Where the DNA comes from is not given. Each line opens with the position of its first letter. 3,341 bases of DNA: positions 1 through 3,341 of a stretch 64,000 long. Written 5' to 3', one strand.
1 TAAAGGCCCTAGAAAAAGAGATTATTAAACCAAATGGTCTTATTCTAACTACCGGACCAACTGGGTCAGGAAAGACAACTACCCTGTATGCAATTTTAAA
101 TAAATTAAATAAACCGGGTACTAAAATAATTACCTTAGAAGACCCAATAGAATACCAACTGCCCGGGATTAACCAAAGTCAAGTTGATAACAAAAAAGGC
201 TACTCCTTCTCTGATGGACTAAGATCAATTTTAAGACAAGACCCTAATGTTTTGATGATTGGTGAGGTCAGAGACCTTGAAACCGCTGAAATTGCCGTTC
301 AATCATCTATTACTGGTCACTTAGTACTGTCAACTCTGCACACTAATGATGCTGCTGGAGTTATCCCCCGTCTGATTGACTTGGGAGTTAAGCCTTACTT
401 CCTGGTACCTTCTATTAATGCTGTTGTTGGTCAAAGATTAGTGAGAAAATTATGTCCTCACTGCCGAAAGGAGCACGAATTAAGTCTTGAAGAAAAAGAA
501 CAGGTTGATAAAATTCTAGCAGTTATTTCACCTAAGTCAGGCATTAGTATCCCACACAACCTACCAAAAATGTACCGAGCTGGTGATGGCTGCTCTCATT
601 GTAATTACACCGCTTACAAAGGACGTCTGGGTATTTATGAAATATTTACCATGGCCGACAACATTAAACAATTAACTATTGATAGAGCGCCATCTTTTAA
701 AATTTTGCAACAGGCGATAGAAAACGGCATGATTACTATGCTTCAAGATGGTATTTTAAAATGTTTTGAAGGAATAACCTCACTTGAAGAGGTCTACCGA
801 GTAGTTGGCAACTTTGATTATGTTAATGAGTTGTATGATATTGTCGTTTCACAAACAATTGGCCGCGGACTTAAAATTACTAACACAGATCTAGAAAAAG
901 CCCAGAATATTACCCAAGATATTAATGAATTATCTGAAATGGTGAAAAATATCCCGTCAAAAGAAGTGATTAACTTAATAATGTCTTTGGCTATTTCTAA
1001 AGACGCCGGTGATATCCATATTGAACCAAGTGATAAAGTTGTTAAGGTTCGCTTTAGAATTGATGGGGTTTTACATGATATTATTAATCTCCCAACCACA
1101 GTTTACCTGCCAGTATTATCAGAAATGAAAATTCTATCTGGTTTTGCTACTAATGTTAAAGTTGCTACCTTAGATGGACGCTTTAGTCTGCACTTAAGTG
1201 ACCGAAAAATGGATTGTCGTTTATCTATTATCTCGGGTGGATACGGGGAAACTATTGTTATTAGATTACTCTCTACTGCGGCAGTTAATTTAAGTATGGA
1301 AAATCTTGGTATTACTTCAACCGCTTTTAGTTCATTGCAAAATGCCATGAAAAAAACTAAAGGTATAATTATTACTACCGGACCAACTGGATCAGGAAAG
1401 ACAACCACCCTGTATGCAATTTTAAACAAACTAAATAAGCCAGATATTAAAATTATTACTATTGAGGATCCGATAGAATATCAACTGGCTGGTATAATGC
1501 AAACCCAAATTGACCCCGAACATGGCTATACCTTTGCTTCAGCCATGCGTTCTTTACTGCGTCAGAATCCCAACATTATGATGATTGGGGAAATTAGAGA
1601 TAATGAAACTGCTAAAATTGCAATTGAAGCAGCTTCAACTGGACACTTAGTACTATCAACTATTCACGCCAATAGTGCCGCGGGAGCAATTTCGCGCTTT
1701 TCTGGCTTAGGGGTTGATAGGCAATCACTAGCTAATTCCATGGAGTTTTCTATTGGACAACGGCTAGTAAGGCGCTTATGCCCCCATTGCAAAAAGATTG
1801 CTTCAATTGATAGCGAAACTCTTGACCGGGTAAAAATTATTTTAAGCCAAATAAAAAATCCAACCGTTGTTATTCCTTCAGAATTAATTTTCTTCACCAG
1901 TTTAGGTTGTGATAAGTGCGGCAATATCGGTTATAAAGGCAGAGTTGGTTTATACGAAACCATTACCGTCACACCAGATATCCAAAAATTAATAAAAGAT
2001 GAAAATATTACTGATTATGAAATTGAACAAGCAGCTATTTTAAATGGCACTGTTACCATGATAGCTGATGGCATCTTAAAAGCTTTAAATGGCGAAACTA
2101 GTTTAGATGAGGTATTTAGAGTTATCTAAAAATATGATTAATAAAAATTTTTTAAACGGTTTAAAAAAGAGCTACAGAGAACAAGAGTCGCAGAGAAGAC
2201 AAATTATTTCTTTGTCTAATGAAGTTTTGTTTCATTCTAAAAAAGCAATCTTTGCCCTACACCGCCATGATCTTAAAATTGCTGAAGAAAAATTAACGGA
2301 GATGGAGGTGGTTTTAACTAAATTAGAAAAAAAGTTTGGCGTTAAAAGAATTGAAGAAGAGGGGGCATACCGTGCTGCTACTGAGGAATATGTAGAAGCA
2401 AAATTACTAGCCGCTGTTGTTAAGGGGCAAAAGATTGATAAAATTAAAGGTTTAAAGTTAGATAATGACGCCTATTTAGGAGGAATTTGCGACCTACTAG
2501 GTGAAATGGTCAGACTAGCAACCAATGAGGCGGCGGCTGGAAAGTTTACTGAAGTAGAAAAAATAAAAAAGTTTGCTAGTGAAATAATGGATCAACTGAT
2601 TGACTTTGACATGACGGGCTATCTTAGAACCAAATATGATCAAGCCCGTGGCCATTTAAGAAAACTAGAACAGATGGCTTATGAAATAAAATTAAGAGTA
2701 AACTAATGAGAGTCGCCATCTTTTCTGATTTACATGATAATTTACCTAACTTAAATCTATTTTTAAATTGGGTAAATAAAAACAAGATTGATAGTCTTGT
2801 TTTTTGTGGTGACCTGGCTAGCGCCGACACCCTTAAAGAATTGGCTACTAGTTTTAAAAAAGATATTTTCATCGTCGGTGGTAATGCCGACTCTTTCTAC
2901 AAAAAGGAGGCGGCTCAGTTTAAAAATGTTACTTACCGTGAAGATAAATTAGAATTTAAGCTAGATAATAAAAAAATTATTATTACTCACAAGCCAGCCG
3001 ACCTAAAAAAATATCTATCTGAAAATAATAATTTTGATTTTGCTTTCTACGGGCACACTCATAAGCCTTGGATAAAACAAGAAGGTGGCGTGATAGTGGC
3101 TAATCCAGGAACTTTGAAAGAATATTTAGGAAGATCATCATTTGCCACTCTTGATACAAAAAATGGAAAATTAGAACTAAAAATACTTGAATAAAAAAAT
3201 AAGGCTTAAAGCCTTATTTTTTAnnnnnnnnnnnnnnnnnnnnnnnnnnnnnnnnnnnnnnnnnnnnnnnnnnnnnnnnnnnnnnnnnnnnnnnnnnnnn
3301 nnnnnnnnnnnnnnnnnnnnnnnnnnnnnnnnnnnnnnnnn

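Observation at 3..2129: Two complete GspE/PilB ATPase modules fused in one reading frame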

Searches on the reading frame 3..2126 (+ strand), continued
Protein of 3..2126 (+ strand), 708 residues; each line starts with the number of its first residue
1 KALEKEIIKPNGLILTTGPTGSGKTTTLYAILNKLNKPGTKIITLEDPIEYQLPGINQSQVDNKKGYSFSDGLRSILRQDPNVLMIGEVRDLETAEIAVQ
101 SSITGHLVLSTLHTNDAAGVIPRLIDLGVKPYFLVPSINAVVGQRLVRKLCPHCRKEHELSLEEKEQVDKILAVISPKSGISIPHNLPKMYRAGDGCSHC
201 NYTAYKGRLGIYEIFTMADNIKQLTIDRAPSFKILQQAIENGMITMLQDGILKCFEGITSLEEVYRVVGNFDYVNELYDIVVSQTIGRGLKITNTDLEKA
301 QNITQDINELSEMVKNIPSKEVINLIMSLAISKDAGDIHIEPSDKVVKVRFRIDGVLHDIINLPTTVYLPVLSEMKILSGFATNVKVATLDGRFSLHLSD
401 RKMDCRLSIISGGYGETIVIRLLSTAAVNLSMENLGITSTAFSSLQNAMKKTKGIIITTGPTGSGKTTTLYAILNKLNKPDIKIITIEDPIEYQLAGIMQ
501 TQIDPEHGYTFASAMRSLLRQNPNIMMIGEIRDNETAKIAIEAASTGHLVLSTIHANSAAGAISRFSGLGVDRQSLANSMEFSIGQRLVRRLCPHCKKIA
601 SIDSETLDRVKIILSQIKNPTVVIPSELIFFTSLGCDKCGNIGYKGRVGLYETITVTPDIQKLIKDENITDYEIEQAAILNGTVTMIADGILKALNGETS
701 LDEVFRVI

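Call 57: fold_search(model_id=the predicted structure, library=pdb)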
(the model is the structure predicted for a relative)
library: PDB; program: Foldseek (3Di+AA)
matches with E <= 10: 1806; with E <= 0.001: 347
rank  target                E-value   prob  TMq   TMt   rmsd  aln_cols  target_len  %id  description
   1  5tsh_E                2.2e-45  1.00  0.36  0.89   3.3       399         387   42  PilB from Geobacter metallireducens bound to AMP-PNP (released 2017-05-17)
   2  5zfr_B                1.4e-44  1.00  0.35  0.84   3.7       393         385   42  Crystal structure of PilB, an extension ATPase motor of Type IV pilus, from Geobacter sulfurreducens (released 2018-09-19)
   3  5zfr_C                2.6e-44  1.00  0.33  0.79   5.1       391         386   43  Crystal structure of PilB, an extension ATPase motor of Type IV pilus, from Geobacter sulfurreducens (released 2018-09-19)
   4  5tsh_C                3.8e-44  1.00  0.36  0.93   2.8       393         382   43  PilB from Geobacter metallireducens bound to AMP-PNP (released 2017-05-17)
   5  5zfr_A                4.4e-44  1.00  0.36  0.92   2.8       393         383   42  Crystal structure of PilB, an extension ATPase motor of Type IV pilus, from Geobacter sulfurreducens (released 2018-09-19)
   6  5oiu_B                4.7e-44  1.00  0.36  0.93   2.2       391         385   39  Crystal structure of PilF type IV pilus assembly ATPase from Thermus thermophilus (released 2018-08-08)
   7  5tsg_B                9.5e-44  1.00  0.36  0.92   2.8       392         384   43  PilB from Geobacter metallireducens bound to ADP (released 2017-05-17)
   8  5tsh_F                1.6e-43  1.00  0.35  0.89   3.3       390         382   43  PilB from Geobacter metallireducens bound to AMP-PNP (released 2017-05-17)
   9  5tsh_D                5.2e-43  1.00  0.32  0.79   5.3       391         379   43  PilB from Geobacter metallireducens bound to AMP-PNP (released 2017-05-17)
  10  4pht_B                5.5e-43  1.00  0.26  0.58  21.0       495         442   35  ATPase GspE in complex with the cytoplasmic domain of GspL from the Vibrio vulnificus type II Secretion system (released 2014-11-26)
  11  5tsg_C                5.8e-43  1.00  0.36  0.92   2.7       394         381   42  PilB from Geobacter metallireducens bound to ADP (released 2017-05-17)
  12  4pht_C                6.4e-43  1.00  0.26  0.58  20.9       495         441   35  ATPase GspE in complex with the cytoplasmic domain of GspL from the Vibrio vulnificus type II Secretion system (released 2014-11-26)
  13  5it5_A                9.4e-43  1.00  0.37  0.93   2.3       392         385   38  Thermus thermophilus PilB core ATPase region (released 2016-10-19)
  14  6olj_A                9.4e-43  1.00  0.36  0.90   2.8       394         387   42  CryoEM structure of PilB from Geobacter metallireducens: C2ccocco conformation (released 2019-11-20)
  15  4pht_A                9.9e-43  1.00  0.26  0.58  21.2       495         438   35  ATPase GspE in complex with the cytoplasmic domain of GspL from the Vibrio vulnificus type II Secretion system (released 2014-11-26)
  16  5tsh_A                1.3e-42  1.00  0.36  0.93   2.7       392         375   43  PilB from Geobacter metallireducens bound to AMP-PNP (released 2017-05-17)
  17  5tsh_B                3.3e-42  1.00  0.32  0.79   5.3       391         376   42  PilB from Geobacter metallireducens bound to AMP-PNP (released 2017-05-17)
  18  5oiu_C                6.7e-42  1.00  0.33  0.79   4.7       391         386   41  Crystal structure of PilF type IV pilus assembly ATPase from Thermus thermophilus (released 2018-08-08)
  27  3jc8_Ba               1.5e-24  1.00  0.23  0.46  21.0       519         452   30  Architectural model of the type IVa pilus machine in a piliated state (released 2016-03-16)
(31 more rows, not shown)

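Call 79: list_cluster_members(proteins=[P0129, P0127, P0271, P0137, P0001])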
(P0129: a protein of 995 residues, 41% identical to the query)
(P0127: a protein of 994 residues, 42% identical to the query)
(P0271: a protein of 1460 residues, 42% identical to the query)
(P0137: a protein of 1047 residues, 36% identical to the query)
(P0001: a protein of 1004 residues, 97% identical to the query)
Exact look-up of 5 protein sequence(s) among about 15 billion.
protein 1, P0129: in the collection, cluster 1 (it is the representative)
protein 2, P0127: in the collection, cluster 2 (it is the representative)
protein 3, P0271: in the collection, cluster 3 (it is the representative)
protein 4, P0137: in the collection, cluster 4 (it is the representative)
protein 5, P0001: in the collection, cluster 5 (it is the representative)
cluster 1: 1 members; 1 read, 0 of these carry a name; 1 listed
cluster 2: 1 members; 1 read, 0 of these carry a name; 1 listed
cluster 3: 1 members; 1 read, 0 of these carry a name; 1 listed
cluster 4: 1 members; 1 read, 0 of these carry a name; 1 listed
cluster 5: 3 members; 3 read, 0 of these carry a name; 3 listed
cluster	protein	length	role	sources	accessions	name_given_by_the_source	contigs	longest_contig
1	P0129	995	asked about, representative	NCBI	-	-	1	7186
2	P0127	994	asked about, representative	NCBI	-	-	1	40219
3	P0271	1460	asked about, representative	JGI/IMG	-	-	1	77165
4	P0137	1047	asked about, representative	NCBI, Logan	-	-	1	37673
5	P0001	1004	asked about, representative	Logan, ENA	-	-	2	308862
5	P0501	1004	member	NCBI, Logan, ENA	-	-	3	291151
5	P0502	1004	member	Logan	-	-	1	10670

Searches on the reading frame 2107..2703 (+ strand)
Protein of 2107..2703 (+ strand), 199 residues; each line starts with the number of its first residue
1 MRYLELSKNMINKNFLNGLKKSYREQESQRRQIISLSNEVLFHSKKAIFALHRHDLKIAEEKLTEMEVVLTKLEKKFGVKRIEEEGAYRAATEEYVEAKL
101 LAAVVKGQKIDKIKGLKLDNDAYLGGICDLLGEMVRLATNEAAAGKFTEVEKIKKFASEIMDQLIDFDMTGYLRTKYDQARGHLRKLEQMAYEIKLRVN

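Call 12: search_protein_families(library=pfam, proteins=[window:2107-2703:+], max_evalue=0.001)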
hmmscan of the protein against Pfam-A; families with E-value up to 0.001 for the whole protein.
window:2107-2703:+ (199 aa): 1 family
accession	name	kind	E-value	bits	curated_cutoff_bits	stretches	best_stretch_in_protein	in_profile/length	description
PF01997.21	Translin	-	3.3e-20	73.4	25.9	1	29-197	2-204/205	Translin family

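Call 48: search_protein_families(library=ncbifam, proteins=[window:2134-2703:+], max_evalue=0.001)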
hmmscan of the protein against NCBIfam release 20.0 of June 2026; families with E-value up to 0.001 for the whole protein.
window:2134-2703:+ (190 aa): 6 families
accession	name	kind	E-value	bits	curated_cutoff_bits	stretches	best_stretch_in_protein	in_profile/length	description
NF011161.0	PRK14562.1-6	equivalog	1.9e-23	82.8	228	1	5-186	16-201/218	haloacid dehalogenase superfamily protein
NF011160.0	PRK14562.1-5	equivalog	3.8e-19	69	291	1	11-177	12-183/213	haloacid dehalogenase superfamily protein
NF011157.0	PRK14562.1-2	equivalog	5.8e-19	68.6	238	1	8-179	6-177/191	haloacid dehalogenase superfamily protein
NF011159.0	PRK14562.1-4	equivalog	6.2e-13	48.9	269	1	12-177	10-175/198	haloacid dehalogenase superfamily protein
NF011158.0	PRK14562.1-3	equivalog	6.7e-13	48.8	359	1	11-176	10-184/210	haloacid dehalogenase superfamily protein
NF011156.0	PRK14562.1-1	equivalog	4.2e-07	30.2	308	1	4-178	10-184/200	haloacid dehalogenase superfamily protein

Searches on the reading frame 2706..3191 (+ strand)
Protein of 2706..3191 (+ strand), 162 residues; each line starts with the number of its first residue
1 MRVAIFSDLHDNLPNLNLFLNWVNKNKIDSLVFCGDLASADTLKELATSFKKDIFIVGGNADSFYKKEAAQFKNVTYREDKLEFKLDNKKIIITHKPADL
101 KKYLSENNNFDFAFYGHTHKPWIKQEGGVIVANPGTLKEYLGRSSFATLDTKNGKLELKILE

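Call 12: search_protein_families(library=pfam, proteins=[window:2706-3191:+], max_evalue=0.001)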
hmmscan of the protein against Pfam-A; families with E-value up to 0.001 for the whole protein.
window:2706-3191:+ (162 aa): 3 families
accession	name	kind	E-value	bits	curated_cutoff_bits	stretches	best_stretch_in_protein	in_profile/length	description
PF12850.12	Metallophos_2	-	2.6e-27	96.1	27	1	1-153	1-153/154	Calcineurin-like phosphoesterase superfamily domain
PF00149.33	Metallophos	-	1.4e-13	52.2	21.5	1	1-73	1-80/191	Calcineurin-like phosphoesterase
PF14582.11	Metallophos_3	-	4.1e-05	23.5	28.2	0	107-159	208-257/259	Metallophosphoesterase, calcineurin superfamily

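Call 48: search_protein_families(library=ncbifam, proteins=[window:2706-3191:+], max_evalue=0.001)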
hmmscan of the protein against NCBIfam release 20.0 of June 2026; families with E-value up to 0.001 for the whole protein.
window:2706-3191:+ (162 aa): 2 families
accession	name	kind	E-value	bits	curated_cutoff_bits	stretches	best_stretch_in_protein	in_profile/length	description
TIGR00040.1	yfcE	subfamily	6.4e-24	84.8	56.25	1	1-157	1-156/158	YfcE family phosphodiesterase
NF006988.0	PRK09453.1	equivalog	1.9e-15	57.2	117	1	1-150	1-161/183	phosphodiesterase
